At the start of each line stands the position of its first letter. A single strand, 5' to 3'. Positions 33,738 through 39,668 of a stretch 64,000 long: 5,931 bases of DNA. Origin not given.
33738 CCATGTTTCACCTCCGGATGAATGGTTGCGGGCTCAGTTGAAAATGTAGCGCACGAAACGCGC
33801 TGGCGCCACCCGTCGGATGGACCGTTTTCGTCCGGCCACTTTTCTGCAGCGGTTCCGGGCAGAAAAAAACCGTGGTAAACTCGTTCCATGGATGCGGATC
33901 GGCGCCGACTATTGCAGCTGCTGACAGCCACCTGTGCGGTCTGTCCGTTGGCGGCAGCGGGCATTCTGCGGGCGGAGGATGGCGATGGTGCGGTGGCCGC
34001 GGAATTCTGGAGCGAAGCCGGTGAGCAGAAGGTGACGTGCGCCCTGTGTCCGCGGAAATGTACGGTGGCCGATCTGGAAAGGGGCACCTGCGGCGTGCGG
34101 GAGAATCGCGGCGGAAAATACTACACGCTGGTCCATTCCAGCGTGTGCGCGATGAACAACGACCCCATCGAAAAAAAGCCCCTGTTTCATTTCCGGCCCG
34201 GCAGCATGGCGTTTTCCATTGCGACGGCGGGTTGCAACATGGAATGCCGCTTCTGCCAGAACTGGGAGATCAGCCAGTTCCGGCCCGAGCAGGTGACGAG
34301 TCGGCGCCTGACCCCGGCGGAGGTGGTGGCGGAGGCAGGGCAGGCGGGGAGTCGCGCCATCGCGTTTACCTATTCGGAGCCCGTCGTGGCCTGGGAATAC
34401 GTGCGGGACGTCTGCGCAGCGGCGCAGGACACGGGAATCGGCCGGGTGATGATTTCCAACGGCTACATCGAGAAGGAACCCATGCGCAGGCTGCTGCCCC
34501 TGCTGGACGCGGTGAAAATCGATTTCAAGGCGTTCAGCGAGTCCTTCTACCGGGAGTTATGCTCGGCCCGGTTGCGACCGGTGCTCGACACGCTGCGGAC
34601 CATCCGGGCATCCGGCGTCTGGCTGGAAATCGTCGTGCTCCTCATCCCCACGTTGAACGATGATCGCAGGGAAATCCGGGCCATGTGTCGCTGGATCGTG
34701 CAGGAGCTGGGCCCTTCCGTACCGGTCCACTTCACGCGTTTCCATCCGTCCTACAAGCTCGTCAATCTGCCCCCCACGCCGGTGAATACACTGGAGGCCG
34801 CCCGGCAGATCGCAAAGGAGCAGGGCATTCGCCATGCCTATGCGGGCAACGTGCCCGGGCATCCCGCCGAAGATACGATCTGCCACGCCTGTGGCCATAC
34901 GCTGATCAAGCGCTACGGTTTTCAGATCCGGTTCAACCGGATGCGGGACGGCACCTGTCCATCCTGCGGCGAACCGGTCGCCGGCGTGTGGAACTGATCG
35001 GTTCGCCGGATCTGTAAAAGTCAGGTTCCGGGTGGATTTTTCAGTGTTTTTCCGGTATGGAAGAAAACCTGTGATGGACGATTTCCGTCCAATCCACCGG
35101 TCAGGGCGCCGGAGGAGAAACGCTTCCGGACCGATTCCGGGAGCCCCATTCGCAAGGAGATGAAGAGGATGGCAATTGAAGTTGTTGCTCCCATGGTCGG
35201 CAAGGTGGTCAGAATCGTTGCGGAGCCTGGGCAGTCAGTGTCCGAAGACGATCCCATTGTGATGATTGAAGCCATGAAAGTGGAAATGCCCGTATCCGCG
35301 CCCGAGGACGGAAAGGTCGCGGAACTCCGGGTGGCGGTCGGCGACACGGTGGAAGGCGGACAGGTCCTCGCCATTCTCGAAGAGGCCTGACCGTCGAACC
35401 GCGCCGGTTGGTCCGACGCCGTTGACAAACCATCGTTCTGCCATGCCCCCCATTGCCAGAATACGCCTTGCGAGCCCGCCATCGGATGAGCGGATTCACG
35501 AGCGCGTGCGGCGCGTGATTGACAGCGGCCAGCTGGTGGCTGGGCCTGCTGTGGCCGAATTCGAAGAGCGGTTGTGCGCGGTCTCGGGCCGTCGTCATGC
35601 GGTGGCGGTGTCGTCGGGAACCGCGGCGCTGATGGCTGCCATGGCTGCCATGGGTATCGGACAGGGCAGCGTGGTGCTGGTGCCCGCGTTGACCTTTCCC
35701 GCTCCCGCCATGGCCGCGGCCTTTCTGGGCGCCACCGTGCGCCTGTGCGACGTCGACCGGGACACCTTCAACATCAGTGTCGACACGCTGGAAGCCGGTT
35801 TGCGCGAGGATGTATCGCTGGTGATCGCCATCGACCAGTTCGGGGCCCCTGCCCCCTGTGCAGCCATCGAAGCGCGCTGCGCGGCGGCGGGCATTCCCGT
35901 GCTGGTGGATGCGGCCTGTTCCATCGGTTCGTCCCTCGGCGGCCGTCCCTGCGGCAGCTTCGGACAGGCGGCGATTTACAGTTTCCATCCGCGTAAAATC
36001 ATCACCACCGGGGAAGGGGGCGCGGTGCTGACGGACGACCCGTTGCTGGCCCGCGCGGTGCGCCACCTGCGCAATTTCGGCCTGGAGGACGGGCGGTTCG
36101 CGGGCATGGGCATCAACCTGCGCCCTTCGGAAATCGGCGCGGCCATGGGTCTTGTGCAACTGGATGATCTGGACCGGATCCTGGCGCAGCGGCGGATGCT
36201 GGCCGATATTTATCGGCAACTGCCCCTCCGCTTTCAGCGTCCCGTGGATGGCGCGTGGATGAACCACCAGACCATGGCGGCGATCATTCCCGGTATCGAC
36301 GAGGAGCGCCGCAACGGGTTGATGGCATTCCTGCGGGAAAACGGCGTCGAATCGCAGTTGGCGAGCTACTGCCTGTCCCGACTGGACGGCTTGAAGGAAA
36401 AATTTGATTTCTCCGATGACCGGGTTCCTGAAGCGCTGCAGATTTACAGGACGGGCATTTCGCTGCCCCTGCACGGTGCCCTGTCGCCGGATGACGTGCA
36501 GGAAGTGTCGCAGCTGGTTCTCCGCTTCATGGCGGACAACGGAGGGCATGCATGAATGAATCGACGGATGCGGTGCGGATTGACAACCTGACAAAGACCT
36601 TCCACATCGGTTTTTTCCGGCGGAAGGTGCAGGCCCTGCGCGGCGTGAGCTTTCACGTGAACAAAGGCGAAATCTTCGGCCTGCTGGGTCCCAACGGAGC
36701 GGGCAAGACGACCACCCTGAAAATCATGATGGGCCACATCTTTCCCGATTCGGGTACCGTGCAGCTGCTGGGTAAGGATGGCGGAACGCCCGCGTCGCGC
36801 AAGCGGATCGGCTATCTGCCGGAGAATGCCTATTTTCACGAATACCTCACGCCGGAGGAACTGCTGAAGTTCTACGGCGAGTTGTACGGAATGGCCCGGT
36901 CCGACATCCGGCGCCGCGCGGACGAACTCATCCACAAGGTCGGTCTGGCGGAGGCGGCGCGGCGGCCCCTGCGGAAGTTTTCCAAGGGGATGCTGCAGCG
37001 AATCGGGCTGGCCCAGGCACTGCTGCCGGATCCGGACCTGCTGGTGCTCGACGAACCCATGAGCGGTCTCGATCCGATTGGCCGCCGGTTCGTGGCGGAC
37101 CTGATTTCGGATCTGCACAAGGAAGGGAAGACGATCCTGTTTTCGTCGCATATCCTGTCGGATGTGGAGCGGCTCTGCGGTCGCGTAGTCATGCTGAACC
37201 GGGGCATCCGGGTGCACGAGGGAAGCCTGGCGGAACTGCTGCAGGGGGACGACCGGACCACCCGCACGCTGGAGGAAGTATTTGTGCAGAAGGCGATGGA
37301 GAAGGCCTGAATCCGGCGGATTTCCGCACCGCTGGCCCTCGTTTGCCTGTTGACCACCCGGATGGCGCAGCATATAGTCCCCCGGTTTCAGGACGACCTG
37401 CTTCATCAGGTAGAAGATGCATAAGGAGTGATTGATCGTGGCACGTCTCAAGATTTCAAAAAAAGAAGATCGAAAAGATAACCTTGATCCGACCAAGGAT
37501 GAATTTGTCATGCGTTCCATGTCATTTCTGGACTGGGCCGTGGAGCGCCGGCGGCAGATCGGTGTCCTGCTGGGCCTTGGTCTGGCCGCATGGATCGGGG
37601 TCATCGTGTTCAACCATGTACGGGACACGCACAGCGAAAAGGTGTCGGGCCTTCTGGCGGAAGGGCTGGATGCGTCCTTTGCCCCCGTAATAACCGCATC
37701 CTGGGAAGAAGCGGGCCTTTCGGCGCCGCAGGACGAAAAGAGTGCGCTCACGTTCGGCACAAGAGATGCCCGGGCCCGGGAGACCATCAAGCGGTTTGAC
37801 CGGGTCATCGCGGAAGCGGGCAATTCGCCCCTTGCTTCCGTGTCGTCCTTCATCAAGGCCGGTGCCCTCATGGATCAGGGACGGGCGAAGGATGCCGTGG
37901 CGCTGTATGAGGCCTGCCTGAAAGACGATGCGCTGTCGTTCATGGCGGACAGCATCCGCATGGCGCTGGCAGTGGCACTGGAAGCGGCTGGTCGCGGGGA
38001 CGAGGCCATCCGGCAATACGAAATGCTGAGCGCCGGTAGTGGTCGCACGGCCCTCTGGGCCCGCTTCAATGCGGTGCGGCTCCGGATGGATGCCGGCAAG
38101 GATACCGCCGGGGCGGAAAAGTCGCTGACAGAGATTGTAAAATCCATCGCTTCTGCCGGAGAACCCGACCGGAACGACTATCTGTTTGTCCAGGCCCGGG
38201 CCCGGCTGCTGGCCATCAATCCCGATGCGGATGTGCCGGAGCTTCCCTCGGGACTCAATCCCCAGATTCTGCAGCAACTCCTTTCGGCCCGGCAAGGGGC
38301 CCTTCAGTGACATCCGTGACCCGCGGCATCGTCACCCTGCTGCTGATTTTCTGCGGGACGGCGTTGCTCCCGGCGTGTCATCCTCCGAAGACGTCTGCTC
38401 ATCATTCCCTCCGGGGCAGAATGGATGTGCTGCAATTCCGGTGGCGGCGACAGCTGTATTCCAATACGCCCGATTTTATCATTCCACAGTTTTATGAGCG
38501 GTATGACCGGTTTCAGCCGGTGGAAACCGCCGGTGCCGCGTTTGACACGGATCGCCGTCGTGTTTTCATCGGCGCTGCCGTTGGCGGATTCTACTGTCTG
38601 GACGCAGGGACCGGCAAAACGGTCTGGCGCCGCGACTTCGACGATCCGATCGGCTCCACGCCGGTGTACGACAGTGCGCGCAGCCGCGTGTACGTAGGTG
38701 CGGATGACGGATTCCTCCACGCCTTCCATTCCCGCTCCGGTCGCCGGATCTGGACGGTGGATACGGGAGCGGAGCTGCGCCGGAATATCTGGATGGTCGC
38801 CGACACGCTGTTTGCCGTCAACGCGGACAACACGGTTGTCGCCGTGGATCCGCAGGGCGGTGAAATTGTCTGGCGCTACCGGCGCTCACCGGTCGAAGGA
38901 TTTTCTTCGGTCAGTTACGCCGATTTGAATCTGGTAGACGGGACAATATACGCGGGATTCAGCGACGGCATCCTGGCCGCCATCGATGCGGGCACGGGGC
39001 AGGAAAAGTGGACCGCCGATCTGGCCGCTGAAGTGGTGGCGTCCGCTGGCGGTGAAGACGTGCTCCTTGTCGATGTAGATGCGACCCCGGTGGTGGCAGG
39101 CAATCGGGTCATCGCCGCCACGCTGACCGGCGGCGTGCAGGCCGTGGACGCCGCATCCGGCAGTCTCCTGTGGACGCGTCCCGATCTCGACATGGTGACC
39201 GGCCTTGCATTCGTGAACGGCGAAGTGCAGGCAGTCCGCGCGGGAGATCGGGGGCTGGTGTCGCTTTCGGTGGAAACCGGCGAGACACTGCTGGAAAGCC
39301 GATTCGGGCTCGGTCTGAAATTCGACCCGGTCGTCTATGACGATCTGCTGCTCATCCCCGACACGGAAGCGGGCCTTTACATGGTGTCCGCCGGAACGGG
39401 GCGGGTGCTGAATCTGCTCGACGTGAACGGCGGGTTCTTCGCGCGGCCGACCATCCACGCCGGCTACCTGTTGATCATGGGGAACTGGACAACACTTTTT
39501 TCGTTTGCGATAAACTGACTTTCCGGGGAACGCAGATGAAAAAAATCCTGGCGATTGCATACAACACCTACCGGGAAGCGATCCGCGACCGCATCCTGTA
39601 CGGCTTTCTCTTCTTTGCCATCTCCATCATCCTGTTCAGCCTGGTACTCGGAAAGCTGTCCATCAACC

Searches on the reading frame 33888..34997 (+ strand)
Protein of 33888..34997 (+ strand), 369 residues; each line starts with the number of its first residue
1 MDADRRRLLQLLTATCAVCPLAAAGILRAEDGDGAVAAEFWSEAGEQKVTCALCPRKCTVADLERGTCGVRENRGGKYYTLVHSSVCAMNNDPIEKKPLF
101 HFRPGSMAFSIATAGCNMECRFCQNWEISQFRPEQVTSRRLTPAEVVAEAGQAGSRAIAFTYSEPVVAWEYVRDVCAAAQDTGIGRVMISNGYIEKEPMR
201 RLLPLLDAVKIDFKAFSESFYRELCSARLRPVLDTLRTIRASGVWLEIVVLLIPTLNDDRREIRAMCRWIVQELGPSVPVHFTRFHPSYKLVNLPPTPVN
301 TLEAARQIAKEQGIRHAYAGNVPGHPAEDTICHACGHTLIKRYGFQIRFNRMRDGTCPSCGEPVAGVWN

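Call 77: search_protein_families(library=pfam, proteins=[window:33888-34997:+], max_evalue=0.00001)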
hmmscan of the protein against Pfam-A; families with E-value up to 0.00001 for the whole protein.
window:33888-34997:+ (369 aa): 1 family
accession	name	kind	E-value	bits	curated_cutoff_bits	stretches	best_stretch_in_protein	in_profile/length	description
PF04055.27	Radical_SAM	-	1.3e-18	68.1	29.5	1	112-262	3-161/166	Radical SAM superfamily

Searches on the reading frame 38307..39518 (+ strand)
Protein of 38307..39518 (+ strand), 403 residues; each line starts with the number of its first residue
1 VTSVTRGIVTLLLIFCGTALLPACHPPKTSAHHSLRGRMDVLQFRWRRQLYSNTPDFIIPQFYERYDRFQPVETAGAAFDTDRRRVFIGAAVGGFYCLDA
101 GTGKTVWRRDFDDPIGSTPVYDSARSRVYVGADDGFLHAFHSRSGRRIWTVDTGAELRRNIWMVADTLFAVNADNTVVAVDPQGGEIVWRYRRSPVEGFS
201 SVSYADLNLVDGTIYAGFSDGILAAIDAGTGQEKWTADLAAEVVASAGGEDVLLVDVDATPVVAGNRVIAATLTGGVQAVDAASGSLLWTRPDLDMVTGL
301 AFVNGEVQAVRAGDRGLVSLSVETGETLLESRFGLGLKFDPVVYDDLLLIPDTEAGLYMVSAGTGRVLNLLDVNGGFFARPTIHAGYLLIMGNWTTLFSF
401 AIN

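Call 77: search_protein_families(library=pfam, proteins=[window:38307-39518:+], max_evalue=0.00001)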
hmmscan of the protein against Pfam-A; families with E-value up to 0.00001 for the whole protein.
window:38307-39518:+ (403 aa): 3 families
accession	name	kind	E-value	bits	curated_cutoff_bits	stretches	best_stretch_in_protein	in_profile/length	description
PF13360.13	PQQ_2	-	2.4e-45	155.4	27.6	3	124-327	32-229/233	Outer membrane protein assembly factor BamB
PF13570.13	Beta-prop_ACSF4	-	5.2e-32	112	133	2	80-246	16-180/329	Beta-alanine-activating enzyme, beta-propeller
PF01011.28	PQQ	-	6.3e-15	55.3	26.7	0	163-232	55-135/595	Glucose/ethanol/alcohol dehydrogenase, beta-propeller domain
